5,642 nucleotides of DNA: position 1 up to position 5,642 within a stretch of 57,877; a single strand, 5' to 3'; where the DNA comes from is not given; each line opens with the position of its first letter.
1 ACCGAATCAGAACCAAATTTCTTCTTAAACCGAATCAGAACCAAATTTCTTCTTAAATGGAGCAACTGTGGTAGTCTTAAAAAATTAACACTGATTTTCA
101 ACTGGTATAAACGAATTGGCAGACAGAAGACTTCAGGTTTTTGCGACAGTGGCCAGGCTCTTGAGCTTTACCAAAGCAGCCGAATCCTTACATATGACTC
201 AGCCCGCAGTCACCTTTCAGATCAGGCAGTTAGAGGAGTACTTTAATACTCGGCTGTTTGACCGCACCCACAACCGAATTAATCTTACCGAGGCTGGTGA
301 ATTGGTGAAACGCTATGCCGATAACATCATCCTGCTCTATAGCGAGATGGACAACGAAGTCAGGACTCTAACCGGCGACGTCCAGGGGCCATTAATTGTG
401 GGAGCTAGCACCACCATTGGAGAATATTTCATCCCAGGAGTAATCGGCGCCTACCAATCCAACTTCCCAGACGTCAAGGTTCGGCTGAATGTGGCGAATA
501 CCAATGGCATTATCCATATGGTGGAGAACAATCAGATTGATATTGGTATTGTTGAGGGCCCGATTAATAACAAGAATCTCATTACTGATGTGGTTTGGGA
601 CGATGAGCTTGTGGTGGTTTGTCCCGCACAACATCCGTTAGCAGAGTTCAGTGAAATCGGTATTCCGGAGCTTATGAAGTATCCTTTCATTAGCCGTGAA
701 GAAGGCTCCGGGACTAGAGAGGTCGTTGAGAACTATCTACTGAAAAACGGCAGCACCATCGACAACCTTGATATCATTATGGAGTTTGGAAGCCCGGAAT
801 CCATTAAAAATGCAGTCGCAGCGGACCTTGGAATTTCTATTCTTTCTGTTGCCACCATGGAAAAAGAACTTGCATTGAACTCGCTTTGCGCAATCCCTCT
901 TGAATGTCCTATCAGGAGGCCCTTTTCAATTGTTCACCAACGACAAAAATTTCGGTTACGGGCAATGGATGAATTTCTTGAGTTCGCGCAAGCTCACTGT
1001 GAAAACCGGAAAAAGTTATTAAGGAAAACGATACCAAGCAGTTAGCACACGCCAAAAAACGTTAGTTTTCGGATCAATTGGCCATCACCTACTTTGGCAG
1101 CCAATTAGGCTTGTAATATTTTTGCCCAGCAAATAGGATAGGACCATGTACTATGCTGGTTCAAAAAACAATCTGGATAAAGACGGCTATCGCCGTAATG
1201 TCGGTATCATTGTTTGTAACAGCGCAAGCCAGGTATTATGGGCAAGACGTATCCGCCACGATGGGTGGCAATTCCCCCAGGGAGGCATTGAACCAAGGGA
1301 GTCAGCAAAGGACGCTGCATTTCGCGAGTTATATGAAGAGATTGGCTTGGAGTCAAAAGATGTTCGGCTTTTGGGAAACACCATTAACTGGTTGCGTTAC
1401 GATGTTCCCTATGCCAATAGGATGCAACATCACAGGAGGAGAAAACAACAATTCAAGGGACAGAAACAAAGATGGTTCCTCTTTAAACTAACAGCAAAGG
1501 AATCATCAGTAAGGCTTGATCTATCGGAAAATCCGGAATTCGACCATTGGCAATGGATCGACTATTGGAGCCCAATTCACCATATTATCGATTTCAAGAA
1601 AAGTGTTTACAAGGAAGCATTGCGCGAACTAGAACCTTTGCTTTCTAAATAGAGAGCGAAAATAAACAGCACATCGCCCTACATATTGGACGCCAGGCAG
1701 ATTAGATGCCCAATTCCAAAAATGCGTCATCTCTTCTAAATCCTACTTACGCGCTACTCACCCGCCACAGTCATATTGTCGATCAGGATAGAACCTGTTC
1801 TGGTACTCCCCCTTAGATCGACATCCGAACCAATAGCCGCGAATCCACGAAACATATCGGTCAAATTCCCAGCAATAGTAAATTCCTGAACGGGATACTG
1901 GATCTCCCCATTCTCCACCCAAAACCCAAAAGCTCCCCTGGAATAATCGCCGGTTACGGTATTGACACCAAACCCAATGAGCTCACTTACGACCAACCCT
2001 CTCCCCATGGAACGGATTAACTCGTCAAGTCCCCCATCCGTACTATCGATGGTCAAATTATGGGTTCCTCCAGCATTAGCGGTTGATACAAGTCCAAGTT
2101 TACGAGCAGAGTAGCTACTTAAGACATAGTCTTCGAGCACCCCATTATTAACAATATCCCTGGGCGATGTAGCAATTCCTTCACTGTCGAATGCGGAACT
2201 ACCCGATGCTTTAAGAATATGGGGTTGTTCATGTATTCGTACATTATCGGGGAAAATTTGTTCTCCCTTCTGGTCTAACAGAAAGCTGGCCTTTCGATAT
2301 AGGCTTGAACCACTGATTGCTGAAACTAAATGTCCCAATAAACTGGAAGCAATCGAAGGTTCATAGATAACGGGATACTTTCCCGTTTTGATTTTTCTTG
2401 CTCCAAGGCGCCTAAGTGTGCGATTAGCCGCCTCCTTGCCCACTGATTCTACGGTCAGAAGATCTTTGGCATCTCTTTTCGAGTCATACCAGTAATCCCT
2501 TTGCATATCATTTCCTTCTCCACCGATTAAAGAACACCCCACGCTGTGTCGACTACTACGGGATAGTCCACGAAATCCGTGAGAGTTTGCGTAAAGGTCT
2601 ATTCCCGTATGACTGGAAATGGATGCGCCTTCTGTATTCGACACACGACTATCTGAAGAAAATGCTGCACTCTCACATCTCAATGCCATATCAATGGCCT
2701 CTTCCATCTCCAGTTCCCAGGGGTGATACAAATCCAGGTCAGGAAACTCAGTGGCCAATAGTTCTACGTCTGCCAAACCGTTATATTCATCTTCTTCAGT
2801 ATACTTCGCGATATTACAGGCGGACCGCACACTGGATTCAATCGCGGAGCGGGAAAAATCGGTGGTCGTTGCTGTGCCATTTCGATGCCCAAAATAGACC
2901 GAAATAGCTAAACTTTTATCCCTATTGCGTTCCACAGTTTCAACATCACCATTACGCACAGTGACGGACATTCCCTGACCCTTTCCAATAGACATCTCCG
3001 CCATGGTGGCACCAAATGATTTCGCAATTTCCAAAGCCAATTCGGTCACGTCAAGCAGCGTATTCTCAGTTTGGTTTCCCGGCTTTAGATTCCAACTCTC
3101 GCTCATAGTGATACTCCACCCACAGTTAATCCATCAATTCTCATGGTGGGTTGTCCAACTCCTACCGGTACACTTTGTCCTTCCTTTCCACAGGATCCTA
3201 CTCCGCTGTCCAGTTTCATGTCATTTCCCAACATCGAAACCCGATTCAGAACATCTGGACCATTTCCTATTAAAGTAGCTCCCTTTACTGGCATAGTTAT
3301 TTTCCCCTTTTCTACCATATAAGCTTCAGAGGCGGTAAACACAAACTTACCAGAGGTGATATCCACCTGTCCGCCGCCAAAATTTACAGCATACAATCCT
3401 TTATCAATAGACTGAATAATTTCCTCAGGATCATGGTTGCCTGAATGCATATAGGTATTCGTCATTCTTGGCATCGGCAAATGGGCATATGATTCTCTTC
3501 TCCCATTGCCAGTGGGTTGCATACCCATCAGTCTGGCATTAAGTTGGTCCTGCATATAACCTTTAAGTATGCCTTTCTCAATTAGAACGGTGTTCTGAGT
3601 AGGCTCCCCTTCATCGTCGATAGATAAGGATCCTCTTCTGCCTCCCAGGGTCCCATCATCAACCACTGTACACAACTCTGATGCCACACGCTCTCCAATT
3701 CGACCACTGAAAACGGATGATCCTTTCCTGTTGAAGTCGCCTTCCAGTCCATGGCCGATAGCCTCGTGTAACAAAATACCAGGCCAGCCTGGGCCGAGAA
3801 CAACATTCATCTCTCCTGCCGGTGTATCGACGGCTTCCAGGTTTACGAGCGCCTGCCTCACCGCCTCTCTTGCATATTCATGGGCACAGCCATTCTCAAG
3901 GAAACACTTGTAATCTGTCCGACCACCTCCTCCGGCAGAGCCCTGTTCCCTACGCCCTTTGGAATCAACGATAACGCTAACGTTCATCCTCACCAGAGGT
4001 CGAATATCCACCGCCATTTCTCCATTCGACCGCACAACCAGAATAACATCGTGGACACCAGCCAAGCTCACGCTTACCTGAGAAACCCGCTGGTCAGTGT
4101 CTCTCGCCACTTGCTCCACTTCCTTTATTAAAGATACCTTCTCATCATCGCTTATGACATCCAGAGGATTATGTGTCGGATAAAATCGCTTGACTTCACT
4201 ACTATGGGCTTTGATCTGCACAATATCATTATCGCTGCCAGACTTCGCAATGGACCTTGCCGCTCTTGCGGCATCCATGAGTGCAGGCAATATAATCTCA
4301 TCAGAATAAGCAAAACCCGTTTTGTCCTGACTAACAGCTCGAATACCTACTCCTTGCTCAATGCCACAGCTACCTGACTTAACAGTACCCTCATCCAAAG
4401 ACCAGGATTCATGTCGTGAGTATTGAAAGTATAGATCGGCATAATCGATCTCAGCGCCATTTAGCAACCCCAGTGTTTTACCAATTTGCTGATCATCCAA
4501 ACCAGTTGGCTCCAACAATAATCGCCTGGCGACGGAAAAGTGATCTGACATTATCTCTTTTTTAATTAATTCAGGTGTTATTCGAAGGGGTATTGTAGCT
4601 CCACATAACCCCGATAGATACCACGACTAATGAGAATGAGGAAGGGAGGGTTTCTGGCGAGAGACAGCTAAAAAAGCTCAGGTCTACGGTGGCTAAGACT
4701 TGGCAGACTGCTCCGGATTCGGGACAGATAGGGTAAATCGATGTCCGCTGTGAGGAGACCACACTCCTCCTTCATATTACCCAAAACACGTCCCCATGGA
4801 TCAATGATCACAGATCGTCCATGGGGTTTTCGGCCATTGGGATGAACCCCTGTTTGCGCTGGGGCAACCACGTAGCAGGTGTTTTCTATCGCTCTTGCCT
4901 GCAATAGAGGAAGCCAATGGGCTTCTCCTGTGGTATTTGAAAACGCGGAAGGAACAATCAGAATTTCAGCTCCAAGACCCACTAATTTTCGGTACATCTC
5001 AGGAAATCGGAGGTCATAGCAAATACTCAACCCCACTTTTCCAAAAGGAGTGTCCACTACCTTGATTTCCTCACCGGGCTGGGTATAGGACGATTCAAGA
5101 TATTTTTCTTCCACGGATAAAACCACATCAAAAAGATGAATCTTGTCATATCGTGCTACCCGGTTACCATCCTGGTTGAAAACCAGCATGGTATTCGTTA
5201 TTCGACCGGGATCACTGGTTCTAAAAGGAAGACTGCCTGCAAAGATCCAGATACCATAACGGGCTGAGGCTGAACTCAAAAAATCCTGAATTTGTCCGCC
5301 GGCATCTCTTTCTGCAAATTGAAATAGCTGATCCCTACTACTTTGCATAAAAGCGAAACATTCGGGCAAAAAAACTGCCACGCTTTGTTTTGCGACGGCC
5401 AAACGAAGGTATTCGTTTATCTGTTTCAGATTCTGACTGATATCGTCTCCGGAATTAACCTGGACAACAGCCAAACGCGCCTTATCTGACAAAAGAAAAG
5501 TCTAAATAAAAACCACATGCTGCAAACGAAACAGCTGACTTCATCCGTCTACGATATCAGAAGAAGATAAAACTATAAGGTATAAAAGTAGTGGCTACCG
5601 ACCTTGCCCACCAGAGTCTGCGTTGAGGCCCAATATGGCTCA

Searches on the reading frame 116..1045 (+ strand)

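Call 29: search_protein_families(library=pfam, proteins=[window:116-1045:+], max_evalue=0.00001)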
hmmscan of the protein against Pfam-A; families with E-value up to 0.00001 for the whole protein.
window:116-1045:+ (309 aa): 4 families
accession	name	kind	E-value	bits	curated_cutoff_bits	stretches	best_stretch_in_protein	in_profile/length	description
PF03466.25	LysR_substrate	-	7e-48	163.2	28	1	88-295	3-208/209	LysR substrate binding domain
PF00126.33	HTH_1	-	3e-23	82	26.6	1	4-62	2-60/60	Bacterial regulatory helix-turn-helix protein, lysR family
PF12849.12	PBP_like_2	-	1.1e-10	42.1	27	1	89-252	8-195/267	PBP superfamily domain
PF12727.12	PBP_like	-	8.2e-06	25.5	27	0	139-291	45-192/193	PBP superfamily domain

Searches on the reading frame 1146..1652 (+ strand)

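Call 29: search_protein_families(library=pfam, proteins=[window:1146-1652:+], max_evalue=0.00001)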
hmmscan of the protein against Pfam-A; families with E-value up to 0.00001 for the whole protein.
window:1146-1652:+ (168 aa): 1 family
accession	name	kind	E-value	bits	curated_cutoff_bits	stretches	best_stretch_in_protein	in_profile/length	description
PF00293.34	NUDIX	-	9.1e-24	84.4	21.1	1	15-142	2-117/134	NUDIX domain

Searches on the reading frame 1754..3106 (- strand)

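Call 29: search_protein_families(library=pfam, proteins=[window:1754-3106:-], max_evalue=0.00001)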
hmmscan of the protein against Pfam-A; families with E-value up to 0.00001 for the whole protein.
window:1754-3106:- (450 aa): 3 families
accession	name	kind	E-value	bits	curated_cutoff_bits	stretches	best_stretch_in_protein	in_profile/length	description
PF19289.4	PmbA_TldD_3rd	-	8.6e-72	241.3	22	1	241-449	1-220/220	PmbA/TldA metallopeptidase C-terminal domain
PF19290.4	PmbA_TldD_2nd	-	1.4e-22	80.6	20.9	1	127-234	1-109/109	PmbA/TldA metallopeptidase central domain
PF01523.21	PmbA_TldD_1st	-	1.1e-09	38.7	20.9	1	36-100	1-65/65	PmbA/TldA metallopeptidase domain 1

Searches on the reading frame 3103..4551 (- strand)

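Call 29: search_protein_families(library=pfam, proteins=[window:3103-4551:-], max_evalue=0.00001)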
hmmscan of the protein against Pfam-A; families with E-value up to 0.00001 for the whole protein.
window:3103-4551:- (482 aa): 3 families
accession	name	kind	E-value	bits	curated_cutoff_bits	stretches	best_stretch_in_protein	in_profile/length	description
PF19289.4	PmbA_TldD_3rd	-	5.9e-72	241.8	22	1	246-479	2-220/220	PmbA/TldA metallopeptidase C-terminal domain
PF19290.4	PmbA_TldD_2nd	-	8.7e-21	74.9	20.9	1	129-238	2-109/109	PmbA/TldA metallopeptidase central domain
PF01523.21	PmbA_TldD_1st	-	2.2e-14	53.7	20.9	1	38-102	1-65/65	PmbA/TldA metallopeptidase domain 1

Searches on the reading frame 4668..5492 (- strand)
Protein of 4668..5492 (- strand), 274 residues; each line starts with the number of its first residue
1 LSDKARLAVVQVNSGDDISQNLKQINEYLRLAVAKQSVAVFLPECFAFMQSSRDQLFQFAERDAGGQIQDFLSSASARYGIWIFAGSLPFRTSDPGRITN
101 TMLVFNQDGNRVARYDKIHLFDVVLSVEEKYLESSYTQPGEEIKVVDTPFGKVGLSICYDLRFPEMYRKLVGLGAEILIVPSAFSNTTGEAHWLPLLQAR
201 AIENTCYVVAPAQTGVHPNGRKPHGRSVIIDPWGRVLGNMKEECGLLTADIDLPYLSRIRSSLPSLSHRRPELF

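Call 29: search_protein_families(library=pfam, proteins=[window:4668-5492:-], max_evalue=0.00001)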
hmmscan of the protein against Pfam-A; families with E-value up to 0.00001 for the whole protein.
window:4668-5492:- (274 aa): 1 family
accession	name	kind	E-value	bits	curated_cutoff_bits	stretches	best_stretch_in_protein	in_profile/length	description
PF00795.27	CN_hydrolase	-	2.1e-63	214.5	23.2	1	6-260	1-255/256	Carbon-nitrogen hydrolase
